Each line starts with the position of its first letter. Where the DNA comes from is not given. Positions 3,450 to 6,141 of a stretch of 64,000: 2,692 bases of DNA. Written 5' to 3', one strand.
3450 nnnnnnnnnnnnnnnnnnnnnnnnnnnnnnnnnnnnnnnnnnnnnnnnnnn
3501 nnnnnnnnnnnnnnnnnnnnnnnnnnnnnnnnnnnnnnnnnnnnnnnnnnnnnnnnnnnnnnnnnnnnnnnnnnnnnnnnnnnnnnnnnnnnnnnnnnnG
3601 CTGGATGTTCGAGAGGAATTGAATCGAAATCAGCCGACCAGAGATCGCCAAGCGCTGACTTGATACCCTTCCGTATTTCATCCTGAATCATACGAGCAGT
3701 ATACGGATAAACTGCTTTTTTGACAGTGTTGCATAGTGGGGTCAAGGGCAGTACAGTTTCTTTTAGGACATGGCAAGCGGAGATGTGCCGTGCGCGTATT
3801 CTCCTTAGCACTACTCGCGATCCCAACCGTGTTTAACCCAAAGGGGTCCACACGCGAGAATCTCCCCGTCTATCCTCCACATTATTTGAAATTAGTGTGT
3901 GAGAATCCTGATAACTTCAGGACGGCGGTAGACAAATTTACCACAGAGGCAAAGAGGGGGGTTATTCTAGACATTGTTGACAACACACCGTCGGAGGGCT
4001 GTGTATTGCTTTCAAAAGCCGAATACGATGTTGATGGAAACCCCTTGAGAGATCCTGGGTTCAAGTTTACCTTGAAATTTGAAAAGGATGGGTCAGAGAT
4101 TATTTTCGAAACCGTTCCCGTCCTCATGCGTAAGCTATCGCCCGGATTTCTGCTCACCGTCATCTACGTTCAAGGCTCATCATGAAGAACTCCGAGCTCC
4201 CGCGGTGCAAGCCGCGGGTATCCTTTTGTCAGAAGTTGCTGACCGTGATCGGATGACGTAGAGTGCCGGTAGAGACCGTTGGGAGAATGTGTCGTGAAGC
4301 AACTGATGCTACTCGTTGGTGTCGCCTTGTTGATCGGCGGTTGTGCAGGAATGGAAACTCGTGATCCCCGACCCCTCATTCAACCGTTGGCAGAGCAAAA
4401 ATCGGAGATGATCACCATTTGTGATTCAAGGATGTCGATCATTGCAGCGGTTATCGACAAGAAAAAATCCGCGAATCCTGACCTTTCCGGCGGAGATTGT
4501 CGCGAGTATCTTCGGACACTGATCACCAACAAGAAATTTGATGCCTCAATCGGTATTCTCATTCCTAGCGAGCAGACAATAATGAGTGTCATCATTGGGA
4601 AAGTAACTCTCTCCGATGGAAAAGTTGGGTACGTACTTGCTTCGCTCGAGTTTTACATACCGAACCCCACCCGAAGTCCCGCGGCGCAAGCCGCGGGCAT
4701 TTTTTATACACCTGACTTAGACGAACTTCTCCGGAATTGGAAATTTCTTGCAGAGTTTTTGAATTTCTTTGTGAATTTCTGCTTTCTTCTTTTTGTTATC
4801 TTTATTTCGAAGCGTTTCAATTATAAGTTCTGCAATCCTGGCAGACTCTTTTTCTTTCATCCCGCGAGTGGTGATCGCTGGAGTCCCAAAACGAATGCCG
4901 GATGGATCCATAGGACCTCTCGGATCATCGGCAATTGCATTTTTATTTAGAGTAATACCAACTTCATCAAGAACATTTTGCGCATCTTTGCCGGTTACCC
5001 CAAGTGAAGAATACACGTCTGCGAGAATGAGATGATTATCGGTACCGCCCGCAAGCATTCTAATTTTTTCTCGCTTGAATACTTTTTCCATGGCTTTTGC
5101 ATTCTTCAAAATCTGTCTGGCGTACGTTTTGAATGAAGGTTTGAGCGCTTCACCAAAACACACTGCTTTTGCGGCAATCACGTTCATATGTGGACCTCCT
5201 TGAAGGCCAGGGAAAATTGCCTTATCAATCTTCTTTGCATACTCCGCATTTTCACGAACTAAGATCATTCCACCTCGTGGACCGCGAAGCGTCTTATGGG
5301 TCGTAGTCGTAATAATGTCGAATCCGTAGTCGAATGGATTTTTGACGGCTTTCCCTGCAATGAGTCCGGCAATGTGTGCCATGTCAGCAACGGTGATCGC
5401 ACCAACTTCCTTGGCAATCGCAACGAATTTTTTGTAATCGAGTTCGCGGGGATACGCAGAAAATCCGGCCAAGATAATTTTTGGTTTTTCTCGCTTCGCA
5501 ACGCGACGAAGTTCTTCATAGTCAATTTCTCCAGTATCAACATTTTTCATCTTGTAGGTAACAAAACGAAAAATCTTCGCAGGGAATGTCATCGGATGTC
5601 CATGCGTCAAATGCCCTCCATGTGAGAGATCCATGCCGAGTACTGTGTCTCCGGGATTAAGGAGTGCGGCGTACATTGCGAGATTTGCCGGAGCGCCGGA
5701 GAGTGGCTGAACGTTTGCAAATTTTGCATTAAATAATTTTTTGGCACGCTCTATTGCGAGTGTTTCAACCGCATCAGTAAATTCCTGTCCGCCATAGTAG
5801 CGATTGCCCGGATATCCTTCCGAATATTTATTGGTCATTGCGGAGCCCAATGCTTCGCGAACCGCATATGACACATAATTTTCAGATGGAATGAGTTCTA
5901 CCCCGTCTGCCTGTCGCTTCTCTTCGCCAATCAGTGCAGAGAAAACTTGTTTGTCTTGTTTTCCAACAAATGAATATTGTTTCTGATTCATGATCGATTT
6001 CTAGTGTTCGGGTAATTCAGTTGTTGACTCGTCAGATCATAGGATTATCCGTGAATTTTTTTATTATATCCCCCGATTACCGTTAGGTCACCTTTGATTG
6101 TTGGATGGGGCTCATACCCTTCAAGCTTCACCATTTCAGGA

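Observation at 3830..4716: Two small ORFs each followed by a near-identical GC-rich CCGCGG hairpin repeat; the second ORF has no stop codon before the hairpin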

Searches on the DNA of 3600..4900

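Call 65: search_rna_families(source=window, start=3600, end=4900, threshold=evalue, max_evalue=1)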
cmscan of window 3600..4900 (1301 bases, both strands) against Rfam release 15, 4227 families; matches with E-value up to 1: 1.
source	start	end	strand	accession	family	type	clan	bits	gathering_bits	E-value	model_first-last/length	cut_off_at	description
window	4194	4252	-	RF01683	P6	Gene; sRNA;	-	13.9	50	0.42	1-510/510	no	Pseudomonas sRNA P6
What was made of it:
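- Tried and rejected: Known RNA families in 3600-4900: none (call 65).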

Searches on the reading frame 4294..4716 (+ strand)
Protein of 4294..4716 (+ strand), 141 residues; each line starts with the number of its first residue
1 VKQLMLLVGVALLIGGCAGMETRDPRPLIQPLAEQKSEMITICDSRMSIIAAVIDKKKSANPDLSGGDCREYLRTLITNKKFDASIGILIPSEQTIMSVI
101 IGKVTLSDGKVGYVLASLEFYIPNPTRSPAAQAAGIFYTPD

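Call 10: find_homologous_proteins(query=window:4294-4671:+, max_evalue=0.01)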
Query window:4294-4671:+: 62 candidates shared short words with the query, none scored E <= 0.01.

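Call 33: search_protein_representatives(protein=window:4294-4716:+)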
Query: 141 residues. Proteins with E-value up to 0.001 (for the whole library): 3; up to 1e-10: 0; up to 1e-30: 0. The best 3 are listed.
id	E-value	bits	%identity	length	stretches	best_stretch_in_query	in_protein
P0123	1.0e-08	51.4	37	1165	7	43-83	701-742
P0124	4.8e-08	49.3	31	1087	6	51-115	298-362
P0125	2.4e-06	43.8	42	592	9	54-80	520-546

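Call 34: search_protein_families(library=pfam, proteins=[P0123, P0124, P0125], max_evalue=0.01)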
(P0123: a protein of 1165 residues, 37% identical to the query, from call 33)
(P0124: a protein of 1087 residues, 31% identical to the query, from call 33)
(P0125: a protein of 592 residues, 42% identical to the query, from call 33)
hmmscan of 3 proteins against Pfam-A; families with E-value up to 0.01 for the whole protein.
P0123 (1165 aa): 4 families
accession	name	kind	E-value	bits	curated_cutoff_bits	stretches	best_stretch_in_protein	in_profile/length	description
PF02181.28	FH2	-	1.9e-51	175.8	34.8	1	293-610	3-314/372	Formin Homology 2 Domain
PF10152.14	CCDC53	-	1.7e-35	123.1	24.6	4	36-82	101-147/147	Subunit CCDC53 of WASH complex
PF02205.27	WH2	-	5e-11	42.3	23.1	0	775-788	1-14/28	WH2 motif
PF23139.1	OB_YrrC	-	0.0029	17.9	27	0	44-59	55-70/76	ATP-dependent DNA helicase YrrC, OB-fold domain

P0124 (1087 aa): 9 families
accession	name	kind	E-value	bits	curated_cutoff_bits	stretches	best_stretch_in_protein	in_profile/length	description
PF23016.2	RsmI_C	-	2.6e-16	59.6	27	0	241-274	9-41/46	RsmI C-terminal HTH domain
PF00505.25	HMG_box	-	1.7e-09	38.4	25.4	0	242-283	18-61/69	HMG (high mobility group) box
PF20432.4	Xre-like-HTH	-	1.7e-09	38.3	25.8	0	125-159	23-58/63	Antitoxin Xre-like helix-turn-helix domain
PF20858.2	Pgp3_N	-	2.6e-09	37.4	27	0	603-637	12-46/68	Immunodominant antigen Pgp3, N-terminal domain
PF05305.19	DUF732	-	1.2e-06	29.3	22.4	0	356-386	36-66/72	Protein of unknown function (DUF732)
PF10029.15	DUF2271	-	5.9e-05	23.3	27.3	0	334-368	53-87/136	Predicted periplasmic protein (DUF2271)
PF15695.10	HERV-K_REC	-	0.00025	21.5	27.5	0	334-354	10-30/87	Rec (regulator of expression encoded by corf) of HERV-K-113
PF13404.12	HTH_AsnC-type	-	0.00032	20.9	27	0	983-1006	14-37/42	AsnC-type helix-turn-helix domain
PF17929.6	TetR_C_34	-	0.0062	17.1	26.3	0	752-818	11-77/120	Tetracyclin repressor-like, C-terminal domain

P0125 (592 aa): 4 families
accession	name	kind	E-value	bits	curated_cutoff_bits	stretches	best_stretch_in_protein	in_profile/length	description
PF04830.18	DUF637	-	3.1e-07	30.7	26.6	0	289-371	55-133/168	Possible hemagglutinin (DUF637)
PF21785.3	Bflower_2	-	1.2e-06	28.7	38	0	360-452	5-98/112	5-fold beta-flower protein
PF24975.1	UBA_Rad5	-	3.3e-06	27.5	27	0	324-344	9-29/40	Fungal Rad5 UBA-like domain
PF22229.1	CofB_C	-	0.00077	19.7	27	0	383-416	83-116/158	CofB C-terminal domain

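Call 51: find_related_loci(query=window:4294-4716:+, collection=viral_contigs, flank=3000)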
Query window:4294-4716:+ (141 aa) in viral_contigs; peptide patterns used: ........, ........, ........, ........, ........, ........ (x = any residue, [..] = any of these).
6 stretches matched a pattern, but none encodes a relative of the query by tblastn (E <= 1e-3).

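Call 53: find_related_loci(query=window:4294-4716:+, collection=metagenome_contigs, flank=3000)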
Query window:4294-4716:+ (141 aa) in metagenome_contigs; peptide patterns used: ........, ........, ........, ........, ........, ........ (x = any residue, [..] = any of these).
132 stretches matched a pattern, but none encodes a relative of the query by tblastn (E <= 1e-3).
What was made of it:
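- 4294..4950 (+): ORF2: orphan lipoprotein gene. The credible coding part is 4294 to about 4656. The frame has no stop until 4948-4950 and overlaps glyA antisense by 234 nt. No homologues were found (calls 10, 33, 51, 53).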

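Call 62: search_protein_families(library=ncbifam, proteins=[window:4294-4716:+], max_evalue=0.5)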
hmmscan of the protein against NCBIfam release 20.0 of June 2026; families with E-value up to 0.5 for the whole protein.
window:4294-4716:+ (141 aa): 2 families
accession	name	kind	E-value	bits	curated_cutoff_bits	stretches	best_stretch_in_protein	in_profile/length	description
TIGR01432.1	QOXA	equivalog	0.074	12.4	240.95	1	6-54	2-47/227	cytochrome aa3 quinol oxidase subunit II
NF010293.0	PRK13733.1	subfamily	0.29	11.5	150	1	3-22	5-24/171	F-type conjugal transfer protein TraV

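Call 63: search_protein_families(library=phrogs, proteins=[window:4294-4716:+], max_evalue=0.5)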
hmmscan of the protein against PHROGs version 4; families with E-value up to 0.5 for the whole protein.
window:4294-4716:+ (141 aa): 2 families
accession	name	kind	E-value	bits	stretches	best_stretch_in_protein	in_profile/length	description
phrog_1119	-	moron, auxiliary metabolic gene and host takeover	0.023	16.1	1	1-23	1-22/78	Cor superinfection exclusion protein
phrog_4777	-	unknown function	0.15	12.9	1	3-20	8-25/149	-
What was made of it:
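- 4294..4950 (+): Weak N-terminal hits are all to lipoproteins: QoxA, TraV and Cor (calls 62, 63).
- On Bacterial lipoprotein (ORF2): Weak N-terminal hits are to the lipoproteins QoxA, TraV and Cor (calls 62, 63).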

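Call 64: predict_structure(protein=window:4294-4716:+)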
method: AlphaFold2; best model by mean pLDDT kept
length: 141 residues; sequences in the alignment: 1
mean_pLDDT: 42.6   pTM: 0.34
mean pLDDT of the five models: 42.6, 41.5, 38.5, 37.7, 36.1
residues with pLDDT >= 90: 0; 70-90: 0; 50-70: 30; < 50: 111
segments of 3 or more residues with pLDDT < 50: 1-53, 55-67, 80-84, 91-95, 97-99, 116-141
pLDDT, mean of each block of 10 residues (from residue 1): 32 37 35 37 41 47 46 53 50 48 51 48 40 31 34
secondary structure, 60 per line:
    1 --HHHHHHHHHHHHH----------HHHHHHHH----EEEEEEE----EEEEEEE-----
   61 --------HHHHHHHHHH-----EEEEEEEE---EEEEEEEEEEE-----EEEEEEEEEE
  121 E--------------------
elements in order: H3-15 H26-33 E38-44 E49-55 H69-78 E84-91 E95-105 E111-121

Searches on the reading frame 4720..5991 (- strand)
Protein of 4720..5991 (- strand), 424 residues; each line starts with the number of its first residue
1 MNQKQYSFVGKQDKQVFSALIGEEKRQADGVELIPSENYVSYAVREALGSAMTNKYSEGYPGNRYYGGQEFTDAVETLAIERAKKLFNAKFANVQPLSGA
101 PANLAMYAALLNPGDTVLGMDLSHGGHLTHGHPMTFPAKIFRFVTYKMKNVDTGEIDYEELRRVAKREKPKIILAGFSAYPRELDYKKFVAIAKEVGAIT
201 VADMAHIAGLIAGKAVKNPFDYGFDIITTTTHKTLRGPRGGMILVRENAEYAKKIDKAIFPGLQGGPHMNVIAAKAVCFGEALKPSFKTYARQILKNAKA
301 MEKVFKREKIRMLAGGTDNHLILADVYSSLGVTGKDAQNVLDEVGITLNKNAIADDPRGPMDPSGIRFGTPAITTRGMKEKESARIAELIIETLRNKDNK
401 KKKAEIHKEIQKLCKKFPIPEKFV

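Call 11: find_encoding_contigs(protein=window:4720-5991:-, flank=6000, max_places=6)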
Protein window:4720-5991:- (424 aa): 1 contig read that carries it; 1 place shown.
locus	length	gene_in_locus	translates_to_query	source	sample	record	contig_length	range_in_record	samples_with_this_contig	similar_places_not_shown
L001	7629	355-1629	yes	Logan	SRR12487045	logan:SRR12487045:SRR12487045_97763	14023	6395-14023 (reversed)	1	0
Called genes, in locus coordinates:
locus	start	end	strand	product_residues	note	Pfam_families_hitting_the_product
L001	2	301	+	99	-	?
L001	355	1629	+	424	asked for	PF00464:SHMT, PF00155:Aminotran_1_2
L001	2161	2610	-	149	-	-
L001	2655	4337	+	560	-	PF03485:Arg_tRNA_synt_N, PF00750:tRNA-synt_1d, PF05746:DALR_1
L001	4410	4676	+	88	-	-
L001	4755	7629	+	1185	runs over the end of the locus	PF00133:tRNA-synt_1, PF09334:tRNA-synt_1g (weak), PF00300:His_Phos_1, PF00133:tRNA-synt_1, PF08264:Anticodon_1, PF19302:DUF5915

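Call 20: list_cluster_members(proteins=[P0001, window:4720-5991:-])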
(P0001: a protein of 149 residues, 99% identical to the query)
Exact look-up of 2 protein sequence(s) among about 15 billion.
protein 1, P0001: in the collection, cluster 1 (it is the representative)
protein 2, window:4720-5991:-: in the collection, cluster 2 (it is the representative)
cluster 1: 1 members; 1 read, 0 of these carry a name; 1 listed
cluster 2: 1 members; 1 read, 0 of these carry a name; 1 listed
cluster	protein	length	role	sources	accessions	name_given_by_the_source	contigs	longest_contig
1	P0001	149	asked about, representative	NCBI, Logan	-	-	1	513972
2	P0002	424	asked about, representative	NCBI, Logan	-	-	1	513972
